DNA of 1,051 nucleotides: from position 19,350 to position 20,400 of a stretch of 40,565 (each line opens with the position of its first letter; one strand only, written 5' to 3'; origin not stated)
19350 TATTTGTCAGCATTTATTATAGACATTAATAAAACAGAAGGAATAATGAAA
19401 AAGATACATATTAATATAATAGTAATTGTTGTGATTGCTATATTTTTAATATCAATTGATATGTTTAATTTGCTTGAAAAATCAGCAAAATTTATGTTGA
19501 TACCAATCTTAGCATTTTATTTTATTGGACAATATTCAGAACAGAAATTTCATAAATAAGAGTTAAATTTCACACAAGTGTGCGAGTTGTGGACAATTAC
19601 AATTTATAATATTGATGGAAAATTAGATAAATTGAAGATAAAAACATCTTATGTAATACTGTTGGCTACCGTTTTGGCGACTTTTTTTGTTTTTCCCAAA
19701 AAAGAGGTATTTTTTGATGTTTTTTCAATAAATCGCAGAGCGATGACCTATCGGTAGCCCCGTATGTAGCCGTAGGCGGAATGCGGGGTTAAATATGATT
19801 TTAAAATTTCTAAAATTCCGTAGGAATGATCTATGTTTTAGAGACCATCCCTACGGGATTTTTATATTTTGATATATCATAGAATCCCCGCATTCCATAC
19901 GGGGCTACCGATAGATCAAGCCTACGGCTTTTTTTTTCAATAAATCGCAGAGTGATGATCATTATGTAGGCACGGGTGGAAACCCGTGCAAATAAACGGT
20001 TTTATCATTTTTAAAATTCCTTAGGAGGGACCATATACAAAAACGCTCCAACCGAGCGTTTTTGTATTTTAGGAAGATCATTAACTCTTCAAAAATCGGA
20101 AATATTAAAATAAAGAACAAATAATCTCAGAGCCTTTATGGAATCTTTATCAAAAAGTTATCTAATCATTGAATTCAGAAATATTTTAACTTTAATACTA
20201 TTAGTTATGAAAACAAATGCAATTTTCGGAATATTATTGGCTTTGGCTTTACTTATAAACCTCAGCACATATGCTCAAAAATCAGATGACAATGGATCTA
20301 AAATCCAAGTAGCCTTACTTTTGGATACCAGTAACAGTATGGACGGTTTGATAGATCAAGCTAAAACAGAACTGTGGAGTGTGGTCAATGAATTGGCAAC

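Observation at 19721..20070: Tandemly duplicated, highly structured intergenic element (direct repeats plus nested inverted repeats) upstream of the secreted vWA gene pair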

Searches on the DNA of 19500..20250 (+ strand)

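Call 6: search_rna_families(source=window, start=19500, end=20250, threshold=evalue, max_evalue=10, show_alignments=3)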
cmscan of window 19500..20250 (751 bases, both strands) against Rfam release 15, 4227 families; matches with E-value up to 10: 11.
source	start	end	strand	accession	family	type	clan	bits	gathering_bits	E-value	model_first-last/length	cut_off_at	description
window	19796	19886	+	RF01579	RUF2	Gene; sRNA;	-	25.6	90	0.18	1-154/154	no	Plasmodium RNA of unknown function RUF2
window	19761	19870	+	RF04312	trpB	Cis-reg;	-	21.1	59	2.5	1-107/107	no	trpB ncRNA motif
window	19829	19908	-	RF02841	Ref70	Gene; sRNA;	-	19.4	115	1.1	1-122/122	no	Enterococcus sRNA 70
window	19761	19835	+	RF02544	mt-tmRNA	Gene;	CL00001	18.5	65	3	1-77/77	no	Mitochondrion-encoded tmRNA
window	19709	19733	+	RF01162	sn668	Gene; snRNA; snoRNA; CD-box;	-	18.4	40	0.8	1-65/65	no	Small nucleolar RNA sn668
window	19812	19922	-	RF01769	greA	Cis-reg; leader;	-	18.1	60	1.2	1-124/124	no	Enterobacteria greA leader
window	20008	20071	+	RF01770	rimP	Cis-reg; leader;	-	17.2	47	5.1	1-102/102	no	Gammaprotebacteria rimP leader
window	19992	20070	+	RF02063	STnc350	Gene; sRNA;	-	16.5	60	3.4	1-68/68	no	Salmonella enterica sRNA STnc350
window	19885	19993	+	RF01986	ZEB2_AS1_3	Gene; lncRNA;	-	15.9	55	0.81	1-100/100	no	ZEB2 antisense RNA 1 conserved region 3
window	20028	20151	+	RF00514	His_leader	Cis-reg; leader;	-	15.3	49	8.4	1-126/126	no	Histidine operon leader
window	19618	19685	+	RF02085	Yar_1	Gene; lncRNA;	-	13.3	50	4.4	1-74/74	no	Yellow-achaete intergenic RNA conserved region 1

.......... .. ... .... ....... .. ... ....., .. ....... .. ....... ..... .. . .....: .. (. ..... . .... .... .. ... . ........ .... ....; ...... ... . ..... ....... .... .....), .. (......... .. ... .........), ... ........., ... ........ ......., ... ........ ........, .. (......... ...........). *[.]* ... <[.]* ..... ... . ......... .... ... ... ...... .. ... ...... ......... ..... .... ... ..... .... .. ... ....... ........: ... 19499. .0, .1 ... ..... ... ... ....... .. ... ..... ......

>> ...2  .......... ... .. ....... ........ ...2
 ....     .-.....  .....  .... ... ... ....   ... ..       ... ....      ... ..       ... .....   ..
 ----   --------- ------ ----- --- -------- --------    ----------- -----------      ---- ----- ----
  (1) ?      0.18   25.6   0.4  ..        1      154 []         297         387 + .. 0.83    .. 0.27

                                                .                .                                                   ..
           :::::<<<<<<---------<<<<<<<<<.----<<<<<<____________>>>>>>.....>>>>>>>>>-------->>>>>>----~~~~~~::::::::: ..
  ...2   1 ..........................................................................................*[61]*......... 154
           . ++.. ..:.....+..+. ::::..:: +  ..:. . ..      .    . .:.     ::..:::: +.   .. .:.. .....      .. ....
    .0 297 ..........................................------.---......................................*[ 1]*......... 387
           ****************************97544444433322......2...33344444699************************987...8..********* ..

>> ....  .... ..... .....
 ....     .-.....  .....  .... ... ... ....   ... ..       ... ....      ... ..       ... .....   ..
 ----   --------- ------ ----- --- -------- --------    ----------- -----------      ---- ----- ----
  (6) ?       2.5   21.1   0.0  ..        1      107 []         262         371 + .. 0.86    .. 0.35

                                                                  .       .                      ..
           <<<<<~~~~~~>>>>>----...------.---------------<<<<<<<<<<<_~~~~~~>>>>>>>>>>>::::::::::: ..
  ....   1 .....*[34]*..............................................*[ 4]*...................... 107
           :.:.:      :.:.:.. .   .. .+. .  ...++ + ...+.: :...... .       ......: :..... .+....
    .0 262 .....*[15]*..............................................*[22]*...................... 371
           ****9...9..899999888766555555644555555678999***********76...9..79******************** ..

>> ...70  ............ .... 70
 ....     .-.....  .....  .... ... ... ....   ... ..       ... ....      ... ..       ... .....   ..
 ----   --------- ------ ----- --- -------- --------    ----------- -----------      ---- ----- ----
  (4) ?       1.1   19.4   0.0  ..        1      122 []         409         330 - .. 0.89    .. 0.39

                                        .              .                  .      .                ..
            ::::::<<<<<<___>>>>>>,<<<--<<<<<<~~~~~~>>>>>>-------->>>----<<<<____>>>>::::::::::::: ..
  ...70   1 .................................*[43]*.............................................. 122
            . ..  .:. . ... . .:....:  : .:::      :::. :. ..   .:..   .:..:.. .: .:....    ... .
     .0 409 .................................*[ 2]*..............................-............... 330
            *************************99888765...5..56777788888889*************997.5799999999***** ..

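Call 39: search_dna_similar(query=window:19700-20075:+, collection=plasmids, mode=distant, max_evalue=1)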
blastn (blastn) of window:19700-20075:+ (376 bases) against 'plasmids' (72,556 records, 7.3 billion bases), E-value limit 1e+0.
Records with a match: 3; places in all: 3; records where one place covers at least 80% of the query: 0.
Best place of each record, by identity: 80-90% 3.
By first word of the organism name: Acinetobacter 3.
By predicted mobility (MOB-suite, as given by PLSDB): mobilizable 2; non-mobilizable 1.
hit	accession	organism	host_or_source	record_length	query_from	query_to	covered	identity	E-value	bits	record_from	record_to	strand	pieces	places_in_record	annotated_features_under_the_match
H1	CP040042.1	Acinetobacter baumannii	Homo sapiens,blood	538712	292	324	9%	87.9%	3e-1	43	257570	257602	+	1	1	hypothetical protein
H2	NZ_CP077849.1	Acinetobacter baumannii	Homo sapiens,Rectal swab_P28_BU14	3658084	292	324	9%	87.9%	3e-1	43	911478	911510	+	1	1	none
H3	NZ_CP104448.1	Acinetobacter baumannii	Homo sapiens,sputum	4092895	292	324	9%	87.9%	3e-1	43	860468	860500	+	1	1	none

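Call 40: search_dna_similar(query=window:19700-20075:+, collection=phages, mode=distant, max_evalue=1)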
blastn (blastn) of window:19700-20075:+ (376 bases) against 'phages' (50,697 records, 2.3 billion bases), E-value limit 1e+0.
Records with a match: 2; places in all: 2; records where one place covers at least 80% of the query: 0.
Best place of each record, by identity: 80-90% 2.
By first word of the organism name: Acinetobacter 2.
By host as written in the record: - 2.
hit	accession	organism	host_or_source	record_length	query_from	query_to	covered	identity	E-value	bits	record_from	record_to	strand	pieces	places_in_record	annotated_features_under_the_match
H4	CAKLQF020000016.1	Acinetobacter phage MD-2021a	not known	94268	291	324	9%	88.2%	3e-2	45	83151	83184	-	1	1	Uncharacterised protein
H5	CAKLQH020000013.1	Acinetobacter phage MD-2021a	not known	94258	291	324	9%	88.2%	3e-2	45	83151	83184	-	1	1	Uncharacterised protein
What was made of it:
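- Tried and rejected: blastn (distant mode) against plasmids and phages gave only 33-nt AT-rich chance matches in Acinetobacter (calls 39, 40).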

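Call 64: build_rna_model(alignment_id=A5, structure=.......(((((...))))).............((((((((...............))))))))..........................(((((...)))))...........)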
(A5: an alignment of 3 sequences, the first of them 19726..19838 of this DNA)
Model R1 built from alignment A5 (3 sequences, 114 columns); structure: as given.
model positions 97; base pairs 18; branch points 2; effective number of sequences 1.5; information 0.59 bits per position. Calibrated on 0.2 Mb of random sequence (short: E-values are rough).
structure used (alignment columns):
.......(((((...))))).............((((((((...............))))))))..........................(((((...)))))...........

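Call 65: search_with_rna_model(model_id=R1, sources=[window, L003, L004, L005, L006, L007, L016], max_evalue=10, filters=off)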
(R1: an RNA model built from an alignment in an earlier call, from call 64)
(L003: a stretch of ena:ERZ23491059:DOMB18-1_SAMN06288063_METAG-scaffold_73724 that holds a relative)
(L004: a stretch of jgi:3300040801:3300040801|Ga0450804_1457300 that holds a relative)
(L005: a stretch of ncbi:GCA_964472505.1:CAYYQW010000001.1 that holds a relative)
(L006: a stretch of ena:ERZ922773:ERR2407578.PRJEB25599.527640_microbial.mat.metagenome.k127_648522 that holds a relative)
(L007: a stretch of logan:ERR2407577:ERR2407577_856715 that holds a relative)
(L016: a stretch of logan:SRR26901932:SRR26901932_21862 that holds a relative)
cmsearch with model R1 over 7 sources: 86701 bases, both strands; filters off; matches with E-value up to 10: 39.
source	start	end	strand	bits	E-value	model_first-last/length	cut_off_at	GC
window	19938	20034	+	103.7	4.4e-20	1-97/97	no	0.39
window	19726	19833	+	101.2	1.5e-19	1-97/97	no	0.42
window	19841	19936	-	98.1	7.2e-19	1-97/97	no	0.42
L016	5332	5388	+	27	0.0022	1-97/97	no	0.53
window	1030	1112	-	17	0.34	1-97/97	no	0.36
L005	4769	4852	+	15.4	0.77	1-97/97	no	0.45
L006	273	356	+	15.4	0.77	1-97/97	no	0.45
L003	1172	1256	-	14.5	1.2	1-97/97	no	0.31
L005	3358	3438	+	14.4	1.3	1-97/97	no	0.28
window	7763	7848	+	13.2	2.4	1-97/97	no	0.3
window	12740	12836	-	12.9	2.6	1-97/97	no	0.29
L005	9809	9894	+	12.7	2.9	1-97/97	no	0.33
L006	5313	5398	+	12.7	2.9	1-97/97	no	0.33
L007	3909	3994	+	12.7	2.9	1-97/97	no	0.33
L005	9603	9657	-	12.5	3.2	1-97/97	no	0.31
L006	5107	5161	-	12.5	3.2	1-97/97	no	0.31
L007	3703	3757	-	12.5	3.2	1-97/97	no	0.31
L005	5903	5984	+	11.7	4.9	1-97/97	no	0.27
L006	1407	1488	+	11.7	4.9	1-97/97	no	0.27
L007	3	84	+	11.7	4.9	1-97/97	no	0.27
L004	9552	9633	-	11.2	6.2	1-97/97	no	0.4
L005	6496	6578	-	11.1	6.7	1-97/97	no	0.31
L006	2000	2082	-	11.1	6.7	1-97/97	no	0.31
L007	596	678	-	11.1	6.7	1-97/97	no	0.31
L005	10488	10552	-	11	6.8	1-97/97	no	0.25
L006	5992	6056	-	11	6.8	1-97/97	no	0.25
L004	1109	1222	+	10.5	9.1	1-97/97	no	0.41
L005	11564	11658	-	10.3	9.9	1-97/97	no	0.37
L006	7068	7162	-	10.3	9.9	1-97/97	no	0.37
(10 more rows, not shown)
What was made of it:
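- A covariance model built from them scores 98-104 bits on each (call 65).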

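Call 71: search_with_rna_model(model_id=R1, sources=[L018, L019, L021, L022, L023], max_evalue=5, filters=off)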
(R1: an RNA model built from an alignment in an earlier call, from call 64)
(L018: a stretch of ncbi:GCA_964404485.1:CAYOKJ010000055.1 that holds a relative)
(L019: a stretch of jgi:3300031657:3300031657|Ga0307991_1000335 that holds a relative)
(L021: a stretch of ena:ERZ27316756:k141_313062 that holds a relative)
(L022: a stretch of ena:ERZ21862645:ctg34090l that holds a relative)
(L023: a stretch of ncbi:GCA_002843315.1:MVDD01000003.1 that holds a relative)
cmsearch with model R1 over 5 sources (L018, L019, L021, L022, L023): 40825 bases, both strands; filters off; matches with E-value up to 5: 11.
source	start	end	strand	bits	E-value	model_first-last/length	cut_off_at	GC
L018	5492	5580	+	13.5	0.93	1-97/97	no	0.33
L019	5813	5901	+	13.5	0.93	1-97/97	no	0.33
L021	5813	5901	+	13.5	0.93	1-97/97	no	0.33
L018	4148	4232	+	11.7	2.3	1-97/97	no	0.25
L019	4143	4225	-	11.2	3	1-97/97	no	0.25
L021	4143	4225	-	11.2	3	1-97/97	no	0.25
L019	43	108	-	10.8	3.6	1-97/97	no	0.2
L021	43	108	-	10.8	3.6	1-97/97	no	0.2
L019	1879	1998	-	10.5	4.1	1-97/97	no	0.39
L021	1879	1998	-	10.5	4.1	1-97/97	no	0.39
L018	4645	4735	+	10.5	4.2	1-97/97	no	0.3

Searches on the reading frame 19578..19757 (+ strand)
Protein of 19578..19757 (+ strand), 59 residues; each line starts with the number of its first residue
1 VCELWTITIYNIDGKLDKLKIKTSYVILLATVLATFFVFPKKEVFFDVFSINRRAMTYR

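Call 10: search_protein_families(library=pfam, proteins=[window:19578-19757:+])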
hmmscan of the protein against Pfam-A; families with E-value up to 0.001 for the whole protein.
window:19578-19757:+ (59 aa): 0 families

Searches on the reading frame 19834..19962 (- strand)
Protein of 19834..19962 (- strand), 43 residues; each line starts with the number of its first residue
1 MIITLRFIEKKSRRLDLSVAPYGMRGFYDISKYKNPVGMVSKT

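Call 41: find_homologous_proteins(query=window:19834-19962:-, max_evalue=10)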
Query seq(43 aa): no candidate shares three 5-residue words with the query. No homologue found.
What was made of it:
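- Tried and rejected: A search with the 43-aa ORF that lies over the element found no candidate (call 41).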
